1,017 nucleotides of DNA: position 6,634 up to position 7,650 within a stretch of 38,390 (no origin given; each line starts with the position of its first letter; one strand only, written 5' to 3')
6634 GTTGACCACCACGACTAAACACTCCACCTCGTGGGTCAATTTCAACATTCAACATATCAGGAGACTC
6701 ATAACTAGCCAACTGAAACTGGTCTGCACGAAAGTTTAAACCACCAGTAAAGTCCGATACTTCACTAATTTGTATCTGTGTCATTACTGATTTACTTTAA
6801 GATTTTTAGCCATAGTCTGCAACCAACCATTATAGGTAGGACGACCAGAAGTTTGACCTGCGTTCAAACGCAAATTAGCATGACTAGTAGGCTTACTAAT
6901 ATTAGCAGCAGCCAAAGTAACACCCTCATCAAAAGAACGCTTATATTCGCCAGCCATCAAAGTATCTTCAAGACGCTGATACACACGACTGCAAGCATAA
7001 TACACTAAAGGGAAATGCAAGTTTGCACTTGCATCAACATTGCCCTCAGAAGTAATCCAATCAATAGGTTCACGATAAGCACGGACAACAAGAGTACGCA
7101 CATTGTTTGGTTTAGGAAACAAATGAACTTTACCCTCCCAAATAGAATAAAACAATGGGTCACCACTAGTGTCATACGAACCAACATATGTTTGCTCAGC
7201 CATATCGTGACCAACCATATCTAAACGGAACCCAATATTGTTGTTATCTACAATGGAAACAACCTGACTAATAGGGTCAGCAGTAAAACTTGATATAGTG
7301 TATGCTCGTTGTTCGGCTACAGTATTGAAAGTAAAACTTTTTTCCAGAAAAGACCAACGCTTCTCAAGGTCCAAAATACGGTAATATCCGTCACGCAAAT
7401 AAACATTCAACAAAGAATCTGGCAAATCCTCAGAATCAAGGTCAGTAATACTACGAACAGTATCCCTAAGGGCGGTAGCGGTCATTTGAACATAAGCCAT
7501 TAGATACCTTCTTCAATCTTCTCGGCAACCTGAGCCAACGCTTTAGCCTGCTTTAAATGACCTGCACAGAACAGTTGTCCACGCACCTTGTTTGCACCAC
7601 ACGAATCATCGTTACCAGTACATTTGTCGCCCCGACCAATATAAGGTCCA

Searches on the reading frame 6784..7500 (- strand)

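Call 104: search_protein_families(library=pfam, max_evalue=0.01, proteins=[window:6784-7500:-])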
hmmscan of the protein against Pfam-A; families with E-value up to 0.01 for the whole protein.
window:6784-7500:- (238 aa): 1 family
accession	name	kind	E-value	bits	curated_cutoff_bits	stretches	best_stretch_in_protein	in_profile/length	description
PF24175.2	SU10_adaptor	-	1e-14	55.9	27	1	6-195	1-179/194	SU10 adaptor protein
